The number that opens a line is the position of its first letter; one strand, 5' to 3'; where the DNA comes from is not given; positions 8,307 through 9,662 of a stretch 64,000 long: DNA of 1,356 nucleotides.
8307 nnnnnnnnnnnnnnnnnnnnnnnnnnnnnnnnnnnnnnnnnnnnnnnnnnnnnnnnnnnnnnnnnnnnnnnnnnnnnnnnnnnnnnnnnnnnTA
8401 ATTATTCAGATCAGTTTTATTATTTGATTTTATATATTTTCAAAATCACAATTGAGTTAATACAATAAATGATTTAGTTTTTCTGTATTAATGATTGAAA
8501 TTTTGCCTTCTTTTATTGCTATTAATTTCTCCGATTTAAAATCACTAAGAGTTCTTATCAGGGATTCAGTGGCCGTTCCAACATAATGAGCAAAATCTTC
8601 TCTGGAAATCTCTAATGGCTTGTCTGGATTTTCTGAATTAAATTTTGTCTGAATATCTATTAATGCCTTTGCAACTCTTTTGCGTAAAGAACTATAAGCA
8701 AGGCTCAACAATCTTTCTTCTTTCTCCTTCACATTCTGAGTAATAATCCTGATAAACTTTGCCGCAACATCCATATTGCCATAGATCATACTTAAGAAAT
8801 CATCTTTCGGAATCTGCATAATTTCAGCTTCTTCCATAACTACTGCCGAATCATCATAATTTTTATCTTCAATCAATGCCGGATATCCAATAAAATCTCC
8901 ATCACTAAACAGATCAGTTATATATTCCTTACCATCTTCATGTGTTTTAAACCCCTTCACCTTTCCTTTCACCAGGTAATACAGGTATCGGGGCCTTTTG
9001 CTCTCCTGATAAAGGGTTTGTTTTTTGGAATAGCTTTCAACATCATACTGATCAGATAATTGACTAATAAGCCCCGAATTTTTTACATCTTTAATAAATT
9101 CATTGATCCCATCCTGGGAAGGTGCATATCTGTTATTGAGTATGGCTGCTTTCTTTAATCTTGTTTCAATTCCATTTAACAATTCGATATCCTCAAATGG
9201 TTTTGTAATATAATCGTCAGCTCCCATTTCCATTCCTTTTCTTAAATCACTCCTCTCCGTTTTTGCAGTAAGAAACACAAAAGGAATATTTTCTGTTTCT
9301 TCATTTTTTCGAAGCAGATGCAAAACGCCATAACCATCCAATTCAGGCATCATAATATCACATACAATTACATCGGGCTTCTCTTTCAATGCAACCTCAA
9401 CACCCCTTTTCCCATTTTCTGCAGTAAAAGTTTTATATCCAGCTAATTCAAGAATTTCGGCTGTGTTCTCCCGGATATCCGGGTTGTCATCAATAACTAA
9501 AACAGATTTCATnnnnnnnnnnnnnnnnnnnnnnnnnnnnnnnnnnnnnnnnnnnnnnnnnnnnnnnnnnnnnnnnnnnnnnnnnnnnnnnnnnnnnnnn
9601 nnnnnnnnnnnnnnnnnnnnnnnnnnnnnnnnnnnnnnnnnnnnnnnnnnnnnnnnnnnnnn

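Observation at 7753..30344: Seven promoters share one exact tandem-box architecture defining a low-oxygen regulon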

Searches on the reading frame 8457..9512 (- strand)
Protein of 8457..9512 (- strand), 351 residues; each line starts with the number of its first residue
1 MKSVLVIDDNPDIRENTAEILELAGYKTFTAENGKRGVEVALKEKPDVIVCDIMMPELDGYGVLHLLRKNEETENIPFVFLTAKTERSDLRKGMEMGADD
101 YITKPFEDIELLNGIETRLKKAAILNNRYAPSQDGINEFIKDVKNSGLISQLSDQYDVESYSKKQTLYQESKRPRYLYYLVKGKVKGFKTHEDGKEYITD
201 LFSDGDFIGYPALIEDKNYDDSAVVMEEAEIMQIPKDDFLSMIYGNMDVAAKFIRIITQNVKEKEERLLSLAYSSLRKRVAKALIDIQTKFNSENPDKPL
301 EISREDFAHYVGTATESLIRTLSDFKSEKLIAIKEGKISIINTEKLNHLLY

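Call 5: search_protein_families(library=pfam, proteins=[window:8457-9512:-])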
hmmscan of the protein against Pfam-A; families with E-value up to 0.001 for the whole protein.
window:8457-9512:- (351 aa): 4 families
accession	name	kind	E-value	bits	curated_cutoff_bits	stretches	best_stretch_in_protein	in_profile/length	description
PF00072.30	Response_reg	-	5.8e-29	100.9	30.2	1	4-114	1-109/111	Response regulator receiver domain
PF00027.35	cNMP_binding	-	2e-19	69.8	27.5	1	159-243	2-86/89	Cyclic nucleotide-binding domain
PF13545.12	HTH_Crp_2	-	4.3e-13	49.5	27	1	278-348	1-69/70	Crp-like helix-turn-helix domain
PF00325.26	Crp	-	1.6e-05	24.9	21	1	300-331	1-32/32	Bacterial regulatory proteins, crp family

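Call 9: find_homologous_proteins(query=window:8457-9512:-)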
Query window:8457-9512:- (351 aa): 8000 proteins with E <= 0.001 among 8000 candidates; the best 120 are listed.
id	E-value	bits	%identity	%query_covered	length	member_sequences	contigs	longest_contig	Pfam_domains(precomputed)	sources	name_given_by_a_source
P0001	1.5e-224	762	100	100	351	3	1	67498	PF13545.13,PF00027.36,PF00072.31,PF00325.27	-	-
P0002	1.7e-207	706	92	100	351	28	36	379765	PF13545.13,PF00027.36,PF00072.31,PF00325.27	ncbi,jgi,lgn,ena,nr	ncbi:MAG: response regulator [Chitinophagaceae bacterium]|nr:response regulator [Chitinophagaceae ba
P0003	1.7e-205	700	91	100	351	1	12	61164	PF13545.13,PF00027.36,PF00072.31,PF00325.27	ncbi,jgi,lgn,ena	-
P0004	1.8e-205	700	91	100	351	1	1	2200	PF13545.13,PF00027.36,PF00072.31,PF00325.27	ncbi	-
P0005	2.7e-205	699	91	100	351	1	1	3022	PF13545.13,PF00027.36,PF00072.31,PF00325.27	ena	-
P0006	3.2e-205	699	91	100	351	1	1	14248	PF13545.13,PF00027.36,PF00072.31,PF00325.27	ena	-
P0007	3.7e-205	699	91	100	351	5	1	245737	PF13545.13,PF00027.36,PF00072.31,PF00325.27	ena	-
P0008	3.9e-205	699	91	100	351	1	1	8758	PF13545.13,PF00027.36,PF00072.31,PF00325.27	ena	-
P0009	4.2e-205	698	91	100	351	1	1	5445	PF13545.13,PF00027.36,PF00072.31,PF00325.27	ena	-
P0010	4.8e-205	698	91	100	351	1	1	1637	PF13545.13,PF00027.36,PF00072.31,PF00325.27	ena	-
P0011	1.0e-204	697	91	100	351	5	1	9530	PF13545.13,PF00027.36,PF00072.31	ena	-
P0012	1.3e-204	697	91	100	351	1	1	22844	PF13545.13,PF00027.36,PF00072.31,PF00325.27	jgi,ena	-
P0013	2.0e-204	696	90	100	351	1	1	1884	PF13545.13,PF00027.36,PF00072.31,PF00325.27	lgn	-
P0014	2.2e-204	696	90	100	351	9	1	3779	PF13545.13,PF00027.36,PF00072.31,PF00325.27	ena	-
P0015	2.6e-203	693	89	100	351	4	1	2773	PF13545.13,PF00027.36,PF00072.31,PF00325.27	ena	-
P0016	1.2e-202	690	88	100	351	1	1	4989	PF13545.13,PF00027.36,PF00072.31,PF00325.27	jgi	jgi:CheY-like chemotaxis protein/CRP-like cAMP-binding protein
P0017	1.6e-202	690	89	100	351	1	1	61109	PF13545.13,PF00027.36,PF00072.31,PF00325.27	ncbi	-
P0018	2.0e-202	690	89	100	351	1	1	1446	PF13545.13,PF00027.36,PF00072.31,PF00325.27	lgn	-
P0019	3.3e-202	689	89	100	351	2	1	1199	PF13545.13,PF00027.36,PF00072.31,PF00325.27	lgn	-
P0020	5.8e-202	688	88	100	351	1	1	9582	PF13545.13,PF00027.36,PF00072.31,PF00325.27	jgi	jgi:DNA-binding response OmpR family regulator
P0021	5.9e-202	688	89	100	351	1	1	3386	PF13545.13,PF00027.36,PF00072.31,PF00325.27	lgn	-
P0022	8.2e-202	688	89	100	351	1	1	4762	PF13545.13,PF00027.36,PF00072.31,PF00325.27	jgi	jgi:CRP-like cAMP-binding protein/ActR/RegA family two-component response regulator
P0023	1.3e-201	687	89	100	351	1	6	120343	PF13545.13,PF00027.36,PF00072.31,PF00325.27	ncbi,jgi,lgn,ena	jgi:DNA-binding response OmpR family regulator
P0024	1.4e-201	687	89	100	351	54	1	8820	PF13545.13,PF00027.36,PF00072.31,PF00325.27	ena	-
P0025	1.4e-201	687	89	100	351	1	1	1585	PF13545.13,PF00027.36,PF00072.31,PF00325.27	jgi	-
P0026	2.1e-201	686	89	100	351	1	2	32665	PF13545.13,PF00027.36,PF00072.31,PF00325.27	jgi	jgi:CRP-like cAMP-binding protein/CheY-like chemotaxis protein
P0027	2.9e-201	686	89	100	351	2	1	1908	PF13545.13,PF00027.36,PF00072.31,PF00325.27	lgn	-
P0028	3.4e-201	686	89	100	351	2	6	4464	PF13545.13,PF00027.36,PF00072.31,PF00325.27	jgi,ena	-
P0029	3.7e-201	685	89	100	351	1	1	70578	PF13545.13,PF00027.36,PF00072.31,PF00325.27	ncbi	-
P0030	6.0e-201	685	89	100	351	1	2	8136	PF13545.13,PF00027.36,PF00072.31,PF00325.27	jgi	jgi:DNA-binding response OmpR family regulator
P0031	6.1e-201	685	88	100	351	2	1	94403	PF13545.13,PF00027.36,PF00072.31,PF00325.27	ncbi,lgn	-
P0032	1.4e-200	684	88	100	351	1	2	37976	PF13545.13,PF00027.36,PF00072.31,PF00325.27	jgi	jgi:CRP-like cAMP-binding protein/FixJ family two-component response regulator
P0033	1.9e-200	683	89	100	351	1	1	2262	PF13545.13,PF00027.36,PF00072.31,PF00325.27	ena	-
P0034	2.6e-200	683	89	100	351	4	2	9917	PF13545.13,PF00027.36,PF00072.31,PF00325.27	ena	-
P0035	3.8e-200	682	88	100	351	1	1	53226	PF13545.13,PF00027.36,PF00072.31,PF00325.27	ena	-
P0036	5.0e-200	682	87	100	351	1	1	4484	PF13545.13,PF00027.36,PF00072.31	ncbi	-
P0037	5.9e-200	682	88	100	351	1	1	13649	PF13545.13,PF00027.36,PF00072.31,PF00325.27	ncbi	ncbi:MAG: response regulator [Chitinophagaceae bacterium]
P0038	8.9e-200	681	88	100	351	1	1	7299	PF13545.13,PF00027.36,PF00072.31,PF00325.27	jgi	jgi:DNA-binding response OmpR family regulator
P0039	9.4e-200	681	88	100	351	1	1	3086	PF13545.13,PF00027.36,PF00072.31,PF00325.27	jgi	jgi:DNA-binding response OmpR family regulator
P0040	9.9e-200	681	87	100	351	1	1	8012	PF13545.13,PF00027.36,PF00072.31,PF00325.27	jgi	jgi:DNA-binding response OmpR family regulator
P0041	1.0e-199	681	87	100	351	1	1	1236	PF13545.13,PF00027.36,PF00072.31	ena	-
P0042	1.1e-199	681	88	100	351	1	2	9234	PF13545.13,PF00027.36,PF00072.31,PF00325.27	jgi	jgi:DNA-binding response OmpR family regulator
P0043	1.1e-199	681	88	100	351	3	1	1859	PF13545.13,PF00027.36,PF00072.31,PF00325.27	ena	-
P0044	1.2e-199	680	88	100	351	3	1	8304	PF13545.13,PF00027.36,PF00072.31,PF00325.27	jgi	jgi:CheY-like chemotaxis protein/CRP-like cAMP-binding protein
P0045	2.2e-199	680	87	100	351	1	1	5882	PF13545.13,PF00027.36,PF00072.31,PF00325.27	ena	-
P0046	1.1e-198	677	87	100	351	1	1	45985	PF13545.13,PF00027.36,PF00072.31,PF00325.27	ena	-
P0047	1.6e-198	677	87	100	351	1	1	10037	PF13545.13,PF00027.36,PF00072.31,PF00325.27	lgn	-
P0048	1.6e-198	677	88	100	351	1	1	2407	PF13545.13,PF00027.36,PF00072.31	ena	-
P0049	1.8e-198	677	88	100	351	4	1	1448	PF13545.13,PF00027.36,PF00072.31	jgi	-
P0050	2.2e-198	676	87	100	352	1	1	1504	PF13545.13,PF00027.36,PF00072.31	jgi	jgi:CheY-like chemotaxis protein/CRP-like cAMP-binding protein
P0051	3.5e-198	676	87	100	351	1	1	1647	PF13545.13,PF00027.36,PF00072.31,PF00325.27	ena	-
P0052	4.5e-198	675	88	100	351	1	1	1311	PF13545.13,PF00027.36,PF00072.31,PF00325.27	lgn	-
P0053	4.5e-198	675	87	100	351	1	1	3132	PF13545.13,PF00027.36,PF00072.31,PF00325.27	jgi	jgi:DNA-binding response OmpR family regulator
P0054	6.0e-198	675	87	100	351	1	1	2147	PF13545.13,PF00027.36,PF00072.31,PF00325.27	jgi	jgi:DNA-binding response OmpR family regulator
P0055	8.4e-198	674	87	100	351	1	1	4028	PF13545.13,PF00027.36,PF00072.31,PF00325.27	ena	-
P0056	9.8e-198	674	87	100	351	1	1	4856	PF13545.13,PF00027.36,PF00072.31,PF00325.27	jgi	jgi:DNA-binding response OmpR family regulator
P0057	1.1e-197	674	86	100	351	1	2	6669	PF13545.13,PF00027.36,PF00072.31,PF00325.27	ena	-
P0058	1.1e-197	674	86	100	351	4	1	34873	PF13545.13,PF00027.36,PF00072.31,PF00325.27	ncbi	-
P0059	1.3e-197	674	87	100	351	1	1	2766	PF13545.13,PF00027.36,PF00072.31,PF00325.27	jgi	jgi:DNA-binding response OmpR family regulator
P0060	1.7e-197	673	87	100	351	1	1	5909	PF13545.13,PF00027.36,PF00072.31,PF00325.27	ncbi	ncbi:MAG TPA: response regulator [Chitinophagaceae bacterium]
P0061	1.7e-197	673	87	100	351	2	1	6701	PF13545.13,PF00027.36,PF00072.31,PF00325.27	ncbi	-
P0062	2.6e-197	673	86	100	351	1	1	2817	PF13545.13,PF00027.36,PF00072.31,PF00325.27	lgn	-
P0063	6.4e-197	672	86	100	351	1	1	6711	PF13545.13,PF00027.36,PF00072.31,PF00325.27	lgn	-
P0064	8.2e-197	671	87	100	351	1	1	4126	PF13545.13,PF00027.36,PF00072.31,PF00325.27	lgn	-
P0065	8.4e-197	671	86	100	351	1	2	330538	PF13545.13,PF00027.36,PF00072.31,PF00325.27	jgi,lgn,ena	-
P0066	8.9e-197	671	87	100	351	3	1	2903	PF13545.13,PF00027.36,PF00072.31,PF00325.27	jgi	jgi:DNA-binding response OmpR family regulator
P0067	1.5e-196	670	87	100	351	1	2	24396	PF13545.13,PF00027.36,PF00072.31,PF00325.27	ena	-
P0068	2.1e-196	670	86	100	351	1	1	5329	PF13545.13,PF00027.36,PF00072.31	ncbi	-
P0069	3.5e-196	669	87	100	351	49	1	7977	PF13545.13,PF00027.36,PF00072.31,PF00325.27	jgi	jgi:DNA-binding response OmpR family regulator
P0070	4.2e-196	669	86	100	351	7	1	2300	PF13545.13,PF00027.36,PF00072.31,PF00325.27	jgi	jgi:DNA-binding response OmpR family regulator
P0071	6.1e-196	668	88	100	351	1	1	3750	PF13545.13,PF00027.36,PF00072.31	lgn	-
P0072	6.2e-196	668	87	100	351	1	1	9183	PF13545.13,PF00027.36,PF00072.31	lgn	-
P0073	7.8e-196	668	86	100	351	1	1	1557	PF13545.13,PF00027.36,PF00072.31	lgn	-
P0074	7.9e-196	668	85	100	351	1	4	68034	PF13545.13,PF00027.36,PF00072.31,PF00325.27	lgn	-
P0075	8.6e-196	668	86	100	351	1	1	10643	PF13545.13,PF00027.36,PF00072.31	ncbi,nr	ncbi:MAG: response regulator [Ferruginibacter sp.]|nr:response regulator [Chitinophagaceae bacterium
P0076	1.1e-195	667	86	100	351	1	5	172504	PF13545.13,PF00027.36,PF00072.31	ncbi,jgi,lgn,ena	-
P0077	1.4e-195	667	87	100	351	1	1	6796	PF13545.13,PF00027.36,PF00072.31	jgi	jgi:DNA-binding response OmpR family regulator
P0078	1.5e-195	667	87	100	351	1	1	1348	PF13545.13,PF00027.36,PF00072.31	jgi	jgi:CheY-like chemotaxis protein/CRP-like cAMP-binding protein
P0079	1.6e-195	667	86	100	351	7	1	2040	PF13545.13,PF00027.36,PF00072.31,PF00325.27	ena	-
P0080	1.8e-195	667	86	100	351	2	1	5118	PF13545.13,PF00027.36,PF00072.31,PF00325.27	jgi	jgi:DNA-binding response OmpR family regulator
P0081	2.9e-195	666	86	100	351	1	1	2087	PF13545.13,PF00027.36,PF00072.31,PF00325.27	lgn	-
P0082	3.2e-195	666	86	100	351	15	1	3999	PF13545.13,PF00027.36,PF00072.31,PF00325.27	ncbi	-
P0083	3.5e-195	666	85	100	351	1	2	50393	PF13545.13,PF00027.36,PF00072.31,PF00325.27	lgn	-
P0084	3.9e-195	666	86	100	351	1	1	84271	PF13545.13,PF00027.36,PF00072.31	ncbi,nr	ncbi:MAG: response regulator [Bacteroidota bacterium]|nr:response regulator [Bacteroidota bacterium]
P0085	5.0e-195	665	85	100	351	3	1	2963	PF13545.13,PF00027.36,PF00072.31,PF00325.27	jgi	jgi:DNA-binding response OmpR family regulator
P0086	6.5e-195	665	85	100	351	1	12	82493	PF13545.13,PF00027.36,PF00072.31,PF00325.27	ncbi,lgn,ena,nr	ncbi:MAG: response regulator [Chitinophagaceae bacterium]|nr:response regulator [Chitinophagaceae ba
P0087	1.2e-194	664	87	100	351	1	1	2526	PF13545.13,PF00027.36,PF00072.31,PF00325.27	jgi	jgi:DNA-binding response OmpR family regulator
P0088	1.7e-194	664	85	100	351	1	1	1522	PF13545.13,PF00027.36,PF00072.31,PF00325.27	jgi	jgi:DNA-binding response OmpR family regulator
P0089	2.4e-194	663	85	100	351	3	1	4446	PF13545.13,PF00027.36,PF00072.31,PF00325.27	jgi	-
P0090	3.9e-194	662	85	100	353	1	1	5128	PF13545.13,PF00027.36,PF00072.31,PF00325.27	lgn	-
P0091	5.4e-194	662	85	100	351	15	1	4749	PF13545.13,PF00027.36,PF00072.31,PF00325.27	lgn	-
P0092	6.7e-194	662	85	100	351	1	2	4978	PF13545.13,PF00027.36,PF00072.31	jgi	jgi:CheY-like chemotaxis protein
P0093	7.9e-194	661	86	100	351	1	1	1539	PF13545.13,PF00027.36,PF00072.31,PF00325.27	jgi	-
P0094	8.2e-194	661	85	100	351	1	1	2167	PF13545.13,PF00027.36,PF00072.31,PF00325.27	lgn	-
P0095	1.1e-193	661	85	100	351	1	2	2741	PF13545.13,PF00027.36,PF00072.31,PF00325.27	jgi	jgi:CheY-like chemotaxis protein/CRP-like cAMP-binding protein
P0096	1.2e-193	661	85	100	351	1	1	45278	PF13545.13,PF00027.36,PF00072.31,PF00325.27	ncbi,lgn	ncbi:MAG: response regulator [Chitinophagaceae bacterium]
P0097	1.6e-193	660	85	100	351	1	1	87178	PF13545.13,PF00027.36,PF00072.31,PF00325.27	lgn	-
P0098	1.7e-193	660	84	100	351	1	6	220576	PF13545.13,PF00027.36,PF00072.31,PF00325.27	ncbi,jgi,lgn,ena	-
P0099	1.7e-193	660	85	100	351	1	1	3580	PF13545.13,PF00027.36,PF00072.31,PF00325.27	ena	-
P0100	1.8e-193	660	84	100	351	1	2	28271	PF13545.13,PF00027.36,PF00072.31,PF00325.27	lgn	-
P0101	2.0e-193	660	85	100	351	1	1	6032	PF13545.13,PF00027.36,PF00072.31,PF00325.27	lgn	-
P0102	2.4e-193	660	84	100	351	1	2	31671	PF13545.13,PF00027.36,PF00072.31,PF00325.27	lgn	-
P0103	2.5e-193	660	85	100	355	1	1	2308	PF13545.13,PF00027.36,PF00072.31,PF00325.27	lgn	-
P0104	3.2e-193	659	85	100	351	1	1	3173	PF13545.13,PF00027.36,PF00072.31,PF00325.27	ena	-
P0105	3.3e-193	659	84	100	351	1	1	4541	PF13545.13,PF00027.36,PF00072.31,PF00325.27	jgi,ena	-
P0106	3.4e-193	659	85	97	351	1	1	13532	PF13545.13,PF00027.36,PF00072.31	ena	-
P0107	3.5e-193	659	85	100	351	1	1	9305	PF13545.13,PF00027.36,PF00072.31,PF00325.27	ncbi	-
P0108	3.8e-193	659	85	100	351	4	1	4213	PF13545.13,PF00027.36,PF00072.31,PF00325.27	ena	-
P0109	5.7e-193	659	85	100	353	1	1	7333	PF13545.13,PF00027.36,PF00072.31,PF00325.27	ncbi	-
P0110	6.1e-193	658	85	100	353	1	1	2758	PF13545.13,PF00027.36,PF00072.31,PF00325.27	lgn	-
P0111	1.2e-192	658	85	100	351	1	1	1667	PF13545.13,PF00027.36,PF00072.31,PF00325.27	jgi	jgi:CheY-like chemotaxis protein/CRP-like cAMP-binding protein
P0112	1.5e-192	657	85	100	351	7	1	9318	PF13545.13,PF00027.36,PF00072.31,PF00325.27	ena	-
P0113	1.6e-192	657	86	100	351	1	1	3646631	PF13545.13,PF00027.36,PF00072.31,PF00325.27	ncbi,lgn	-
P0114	1.7e-192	657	84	100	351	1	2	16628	PF13545.13,PF00027.36,PF00072.31,PF00325.27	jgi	-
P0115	2.2e-192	657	85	100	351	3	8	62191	PF13545.13,PF00027.36,PF00072.31,PF00325.27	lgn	-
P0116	2.4e-192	657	85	100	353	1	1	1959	PF13545.13,PF00027.36,PF00072.31,PF00325.27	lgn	-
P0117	2.9e-192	656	84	100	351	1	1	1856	PF13545.13,PF00027.36,PF00072.31,PF00325.27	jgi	jgi:CheY-like chemotaxis protein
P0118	1.0e-191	654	85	100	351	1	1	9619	PF13545.13,PF00027.36,PF00072.31,PF00325.27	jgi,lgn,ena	-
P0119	2.8e-191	653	83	100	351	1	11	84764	PF13545.13,PF00027.36,PF00072.31,PF00325.27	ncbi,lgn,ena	-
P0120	4.3e-191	652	83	100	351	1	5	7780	PF13545.13,PF00027.36,PF00072.31,PF00325.27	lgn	-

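Call 12: find_related_loci(query=A1, collection=genome_contigs, flank=10000)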
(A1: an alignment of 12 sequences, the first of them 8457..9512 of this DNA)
Query A1 (351 aa) in genome_contigs; peptide patterns used: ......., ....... (x = any residue, [..] = any of these).
600 stretches matched a pattern (row limit reached: there are more); 574 encode a relative of the query (tblastn E <= 1e-3); the best 80 are kept; 80 distinct loci.
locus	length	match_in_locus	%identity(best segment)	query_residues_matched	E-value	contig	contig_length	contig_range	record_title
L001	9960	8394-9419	90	1-342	0e+0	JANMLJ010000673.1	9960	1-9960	MAG: Chitinophagaceae bacterium isolate OTE_58_metabat_98 OTE_58_k141_6120887, whole genome shotgun sequence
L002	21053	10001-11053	87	1-351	0e+0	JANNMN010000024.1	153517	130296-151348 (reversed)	MAG: Chitinophagaceae bacterium isolate SOY_35_metabat.41 SOY_35_k141_2788689, whole genome shotgun sequence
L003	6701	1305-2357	87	1-351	0e+0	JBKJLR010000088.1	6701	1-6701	MAG: Chitinophagaceae bacterium isolate ant_bin.295 k117_1965973, whole genome shotgun sequence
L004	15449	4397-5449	86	1-351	0e+0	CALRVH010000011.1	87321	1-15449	MAG: Chitinophaga pinensis isolate JJ-MEM5D2-223-6-m1-bin345 genome assembly, contig: JJ-MEM5D2-223-C92, whole genome sh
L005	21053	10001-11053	86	1-351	0e+0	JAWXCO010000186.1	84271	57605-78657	MAG: Bacteroidota bacterium isolate SP4G1.39 k99_1886998, whole genome shotgun sequence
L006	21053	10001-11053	82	1-351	0e+0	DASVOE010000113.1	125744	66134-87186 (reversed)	MAG TPA_asm: Chitinophagaceae bacterium isolate SMAG_U3145 k141_598678, whole genome shotgun sequence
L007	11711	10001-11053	82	1-351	0e+0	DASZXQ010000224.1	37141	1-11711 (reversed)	MAG TPA_asm: Chitinophagaceae bacterium isolate SMAG_U6187 k141_656361, whole genome shotgun sequence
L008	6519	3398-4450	80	1-351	0e+0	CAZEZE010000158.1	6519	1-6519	MAG TPA_asm: uncultured Chitinophaga sp. isolate SRP173033_co3_147 genome assembly, contig: NODE_17500_length_6519_cov_5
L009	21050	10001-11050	77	2-351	0e+0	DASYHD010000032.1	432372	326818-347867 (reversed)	MAG TPA_asm: Flavisolibacter sp. isolate SMAG_U4231 k141_5161, whole genome shotgun sequence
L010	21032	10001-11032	76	1-344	0e+0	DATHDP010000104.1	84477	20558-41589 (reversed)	MAG TPA_asm: Chitinophagaceae bacterium isolate SMAG_U12397 k141_192701, whole genome shotgun sequence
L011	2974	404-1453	76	2-351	0e+0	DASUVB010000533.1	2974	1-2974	MAG TPA_asm: Flavisolibacter sp. isolate SMAG_U1804 k141_204485, whole genome shotgun sequence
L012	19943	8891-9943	75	1-351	0e+0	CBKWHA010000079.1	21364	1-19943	MAG TPA_asm: uncultured Chitinophagaceae bacterium isolate SRR29175775_concoct_31 genome assembly, contig: ERZ27337290.5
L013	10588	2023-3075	74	1-351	0e+0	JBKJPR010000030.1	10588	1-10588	MAG: Sediminibacterium sp. isolate ant_bin.467 k117_567424, whole genome shotgun sequence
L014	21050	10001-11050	77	2-351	0e+0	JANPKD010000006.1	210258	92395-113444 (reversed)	MAG: Chitinophagales bacterium isolate VAR_61_metabat_32 VAR_61_k141_3706454, whole genome shotgun sequence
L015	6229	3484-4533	76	2-351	0e+0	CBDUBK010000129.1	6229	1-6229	MAG TPA_asm: uncultured bacterium isolate ERR2431955_binner12_Refined_94 genome assembly, contig: ERZ23878311.10996, who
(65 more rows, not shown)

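Call 16: search_solved_structures(query=window:8457-9512:-, show_alignments=2)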
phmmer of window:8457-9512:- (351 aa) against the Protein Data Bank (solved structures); distinct sequences matched with E-value up to 0.001: 332 (the best 60 are shown).
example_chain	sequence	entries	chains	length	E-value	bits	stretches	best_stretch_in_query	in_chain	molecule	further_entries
9g85_A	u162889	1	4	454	2.3e-24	89.6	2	4-117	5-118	Response regulator PleD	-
2wb4_A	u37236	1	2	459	2.4e-24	89.6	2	4-117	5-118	DIGUANYLATE CYCLASE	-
9g86_A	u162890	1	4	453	2.4e-24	89.5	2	4-117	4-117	Response regulator PleD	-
1w25_A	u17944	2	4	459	2.5e-24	89.5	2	4-117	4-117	STALKED-CELL DIFFERENTIATION CONTROLLING PROTEIN | RESPONSE REGULATOR PLED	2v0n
9dvt_R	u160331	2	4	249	5.8e-23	85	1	3-121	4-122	DNA-binding dual master transcriptional regulator RpaA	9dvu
3gt7_A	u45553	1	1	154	2.7e-22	82.8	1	3-130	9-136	Sensor protein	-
8fk2_A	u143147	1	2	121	9.7e-22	81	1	1-121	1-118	Putative response regulator CovR VicR-like protein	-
1nxo_A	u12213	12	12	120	3.1e-21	79.3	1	1-121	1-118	DNA-binding response regulator | Response regulator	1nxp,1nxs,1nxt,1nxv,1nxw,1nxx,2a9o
1mvo_A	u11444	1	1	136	3.4e-21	79.2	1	2-124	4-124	PhoP response regulator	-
2gau_A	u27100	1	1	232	7e-21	78.2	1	161-347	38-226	transcriptional regulator, Crp/Fnr family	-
9ji3_J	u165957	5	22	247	1.1e-20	77.6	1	4-123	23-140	DNA-binding response regulator | Possible two component system response transcriptional positive regulator PhoP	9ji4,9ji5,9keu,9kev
3r0j_A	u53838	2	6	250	1.1e-20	77.5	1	4-123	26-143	POSSIBLE TWO COMPONENT SYSTEM RESPONSE TRANSCRIPTIONAL POSITIVE REGULATOR PHOP | Response regulator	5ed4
12aw_A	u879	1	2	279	1.7e-20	76.9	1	3-129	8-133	HYBRID TWO-COMPONENT SYSTEM PROTEIN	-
6eb7_A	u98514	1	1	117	2e-20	76.7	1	2-118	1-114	DNA-binding response regulator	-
9xzo_A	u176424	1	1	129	3.7e-20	75.8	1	2-111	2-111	De novo protein M1X0B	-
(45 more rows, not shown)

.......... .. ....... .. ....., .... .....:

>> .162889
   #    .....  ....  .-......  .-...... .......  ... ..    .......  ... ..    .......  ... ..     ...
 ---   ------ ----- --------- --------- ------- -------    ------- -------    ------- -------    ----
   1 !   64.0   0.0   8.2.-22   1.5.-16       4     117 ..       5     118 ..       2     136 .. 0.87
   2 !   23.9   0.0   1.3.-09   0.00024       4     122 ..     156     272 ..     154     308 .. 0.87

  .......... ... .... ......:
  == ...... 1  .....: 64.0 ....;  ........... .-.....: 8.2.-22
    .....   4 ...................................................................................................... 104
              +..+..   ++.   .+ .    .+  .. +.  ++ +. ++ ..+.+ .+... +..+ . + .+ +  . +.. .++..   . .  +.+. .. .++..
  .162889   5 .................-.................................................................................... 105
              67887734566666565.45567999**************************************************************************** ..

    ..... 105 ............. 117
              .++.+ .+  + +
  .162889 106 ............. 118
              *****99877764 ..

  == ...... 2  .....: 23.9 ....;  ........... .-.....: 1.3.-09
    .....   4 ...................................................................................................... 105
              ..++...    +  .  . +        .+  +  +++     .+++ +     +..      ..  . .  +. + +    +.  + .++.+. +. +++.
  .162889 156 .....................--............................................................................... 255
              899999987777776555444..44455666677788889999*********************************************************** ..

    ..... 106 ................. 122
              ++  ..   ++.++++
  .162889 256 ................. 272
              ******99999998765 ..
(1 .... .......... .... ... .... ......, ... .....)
